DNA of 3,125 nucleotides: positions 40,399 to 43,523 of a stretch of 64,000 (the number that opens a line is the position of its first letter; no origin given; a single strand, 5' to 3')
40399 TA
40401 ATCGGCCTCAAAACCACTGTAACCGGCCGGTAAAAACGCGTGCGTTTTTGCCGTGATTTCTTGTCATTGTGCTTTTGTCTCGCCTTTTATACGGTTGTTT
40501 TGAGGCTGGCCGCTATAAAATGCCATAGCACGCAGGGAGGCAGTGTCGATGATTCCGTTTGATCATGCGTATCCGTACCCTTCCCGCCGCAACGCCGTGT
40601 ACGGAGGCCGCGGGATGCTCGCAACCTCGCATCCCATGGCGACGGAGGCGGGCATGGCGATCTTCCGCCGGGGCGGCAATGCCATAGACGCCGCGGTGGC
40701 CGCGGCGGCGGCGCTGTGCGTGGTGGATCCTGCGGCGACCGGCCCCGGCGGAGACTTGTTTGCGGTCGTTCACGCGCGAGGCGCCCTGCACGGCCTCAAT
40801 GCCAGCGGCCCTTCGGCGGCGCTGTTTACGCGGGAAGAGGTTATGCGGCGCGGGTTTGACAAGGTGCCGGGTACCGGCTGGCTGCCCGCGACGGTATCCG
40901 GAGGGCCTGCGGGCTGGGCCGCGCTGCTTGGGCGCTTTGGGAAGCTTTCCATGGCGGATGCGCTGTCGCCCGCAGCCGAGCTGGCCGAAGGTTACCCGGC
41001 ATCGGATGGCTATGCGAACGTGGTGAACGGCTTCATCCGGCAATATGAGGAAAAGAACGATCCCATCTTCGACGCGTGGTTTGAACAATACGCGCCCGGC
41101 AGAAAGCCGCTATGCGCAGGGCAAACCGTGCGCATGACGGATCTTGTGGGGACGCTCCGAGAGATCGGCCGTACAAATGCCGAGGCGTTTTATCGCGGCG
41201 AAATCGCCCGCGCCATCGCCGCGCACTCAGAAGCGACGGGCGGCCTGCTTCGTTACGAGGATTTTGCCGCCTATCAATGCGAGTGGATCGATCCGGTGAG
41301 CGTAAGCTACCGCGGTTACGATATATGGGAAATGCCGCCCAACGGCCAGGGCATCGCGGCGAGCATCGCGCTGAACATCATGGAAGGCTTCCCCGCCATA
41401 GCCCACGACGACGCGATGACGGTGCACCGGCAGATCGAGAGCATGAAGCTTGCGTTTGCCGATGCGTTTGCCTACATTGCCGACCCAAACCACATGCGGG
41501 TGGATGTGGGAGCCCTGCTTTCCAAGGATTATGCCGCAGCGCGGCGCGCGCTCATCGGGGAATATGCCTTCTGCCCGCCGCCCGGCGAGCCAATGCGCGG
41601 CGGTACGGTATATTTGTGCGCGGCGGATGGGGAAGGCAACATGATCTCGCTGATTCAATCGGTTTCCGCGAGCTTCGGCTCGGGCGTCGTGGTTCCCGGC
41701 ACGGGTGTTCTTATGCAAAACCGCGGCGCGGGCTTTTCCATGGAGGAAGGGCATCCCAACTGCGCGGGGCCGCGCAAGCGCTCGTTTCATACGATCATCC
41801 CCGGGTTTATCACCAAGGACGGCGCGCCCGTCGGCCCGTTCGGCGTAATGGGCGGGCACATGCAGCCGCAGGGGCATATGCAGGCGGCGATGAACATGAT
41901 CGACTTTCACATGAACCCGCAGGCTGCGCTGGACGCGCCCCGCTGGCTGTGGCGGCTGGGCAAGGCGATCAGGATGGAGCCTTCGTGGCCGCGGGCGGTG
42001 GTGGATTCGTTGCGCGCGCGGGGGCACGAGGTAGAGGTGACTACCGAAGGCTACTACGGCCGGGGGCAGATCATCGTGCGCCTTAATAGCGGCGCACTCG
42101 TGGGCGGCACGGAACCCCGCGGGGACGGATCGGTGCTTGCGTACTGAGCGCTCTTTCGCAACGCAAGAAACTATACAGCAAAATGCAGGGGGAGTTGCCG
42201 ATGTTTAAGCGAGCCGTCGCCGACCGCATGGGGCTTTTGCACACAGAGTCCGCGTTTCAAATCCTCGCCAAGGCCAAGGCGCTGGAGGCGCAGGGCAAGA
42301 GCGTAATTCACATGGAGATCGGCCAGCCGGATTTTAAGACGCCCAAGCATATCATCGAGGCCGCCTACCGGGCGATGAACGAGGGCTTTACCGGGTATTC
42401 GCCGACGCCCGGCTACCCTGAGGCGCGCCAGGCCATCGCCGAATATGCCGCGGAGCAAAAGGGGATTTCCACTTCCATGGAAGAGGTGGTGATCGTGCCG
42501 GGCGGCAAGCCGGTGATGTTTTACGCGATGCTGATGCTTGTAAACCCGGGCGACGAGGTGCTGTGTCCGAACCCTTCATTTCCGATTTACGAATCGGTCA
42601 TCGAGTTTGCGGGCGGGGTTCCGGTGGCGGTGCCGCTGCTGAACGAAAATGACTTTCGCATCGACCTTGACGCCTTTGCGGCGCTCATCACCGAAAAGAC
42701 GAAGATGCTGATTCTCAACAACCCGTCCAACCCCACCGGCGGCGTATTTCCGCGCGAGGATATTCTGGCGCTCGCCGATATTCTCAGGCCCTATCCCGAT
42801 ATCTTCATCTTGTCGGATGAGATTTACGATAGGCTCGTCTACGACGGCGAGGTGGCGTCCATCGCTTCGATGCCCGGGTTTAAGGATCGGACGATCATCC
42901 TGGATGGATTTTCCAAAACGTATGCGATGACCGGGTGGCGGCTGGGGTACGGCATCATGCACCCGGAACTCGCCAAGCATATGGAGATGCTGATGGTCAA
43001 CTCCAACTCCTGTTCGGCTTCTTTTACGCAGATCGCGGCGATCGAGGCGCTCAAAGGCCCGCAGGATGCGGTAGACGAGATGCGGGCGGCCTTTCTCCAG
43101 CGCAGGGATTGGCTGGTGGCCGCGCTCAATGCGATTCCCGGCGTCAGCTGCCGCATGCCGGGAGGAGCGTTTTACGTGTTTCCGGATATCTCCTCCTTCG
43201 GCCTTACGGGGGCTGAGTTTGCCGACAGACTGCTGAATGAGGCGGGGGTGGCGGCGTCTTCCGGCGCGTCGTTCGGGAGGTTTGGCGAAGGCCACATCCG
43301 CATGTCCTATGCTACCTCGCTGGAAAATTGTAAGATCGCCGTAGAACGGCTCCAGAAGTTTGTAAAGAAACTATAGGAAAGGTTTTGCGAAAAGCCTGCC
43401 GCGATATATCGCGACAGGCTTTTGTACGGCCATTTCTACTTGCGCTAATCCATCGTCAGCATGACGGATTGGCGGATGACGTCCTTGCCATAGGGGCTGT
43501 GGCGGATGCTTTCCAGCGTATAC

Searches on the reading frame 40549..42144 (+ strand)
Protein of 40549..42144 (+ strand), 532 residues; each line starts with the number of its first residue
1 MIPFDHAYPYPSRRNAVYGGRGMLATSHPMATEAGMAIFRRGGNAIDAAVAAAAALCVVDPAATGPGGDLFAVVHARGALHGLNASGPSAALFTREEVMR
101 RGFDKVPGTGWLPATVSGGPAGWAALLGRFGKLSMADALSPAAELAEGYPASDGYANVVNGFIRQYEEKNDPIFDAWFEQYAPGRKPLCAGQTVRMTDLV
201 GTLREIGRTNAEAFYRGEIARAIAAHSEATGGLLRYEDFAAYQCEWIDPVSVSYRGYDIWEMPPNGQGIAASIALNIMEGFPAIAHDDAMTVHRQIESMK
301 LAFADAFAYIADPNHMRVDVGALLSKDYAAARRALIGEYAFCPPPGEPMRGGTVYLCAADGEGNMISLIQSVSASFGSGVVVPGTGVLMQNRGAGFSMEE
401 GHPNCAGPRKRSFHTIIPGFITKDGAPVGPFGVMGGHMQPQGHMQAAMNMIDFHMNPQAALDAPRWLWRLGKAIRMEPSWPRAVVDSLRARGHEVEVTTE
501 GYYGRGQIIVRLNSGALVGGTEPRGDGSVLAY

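Call 62: search_protein_families(library=pfam, proteins=[window:40549-42144:+], max_evalue=0.001)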
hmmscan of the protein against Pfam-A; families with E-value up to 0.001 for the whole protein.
window:40549-42144:+ (532 aa): 1 family
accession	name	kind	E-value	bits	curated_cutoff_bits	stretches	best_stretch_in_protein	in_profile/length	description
PF01019.26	G_glu_transpept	-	2.8e-136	455.8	27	1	37-527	2-512/512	Gamma-glutamyltranspeptidase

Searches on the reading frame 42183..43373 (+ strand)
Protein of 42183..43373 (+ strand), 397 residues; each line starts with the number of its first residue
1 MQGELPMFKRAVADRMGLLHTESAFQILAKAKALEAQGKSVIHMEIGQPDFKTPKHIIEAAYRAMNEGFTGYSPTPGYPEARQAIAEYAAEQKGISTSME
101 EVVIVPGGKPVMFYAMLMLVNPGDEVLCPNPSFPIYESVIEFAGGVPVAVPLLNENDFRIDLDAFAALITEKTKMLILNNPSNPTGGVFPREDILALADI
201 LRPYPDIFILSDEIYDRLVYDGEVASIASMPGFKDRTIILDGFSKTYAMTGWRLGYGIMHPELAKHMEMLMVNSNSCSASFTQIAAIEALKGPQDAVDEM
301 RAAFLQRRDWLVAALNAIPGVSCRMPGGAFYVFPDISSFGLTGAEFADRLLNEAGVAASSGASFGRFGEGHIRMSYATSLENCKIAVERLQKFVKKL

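Call 41: find_encoding_contigs(protein=window:42183-43373:+, flank=10000, max_places=5)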
Protein window:42183-43373:+ (397 aa): no gene with exactly this product is on record in the collection.
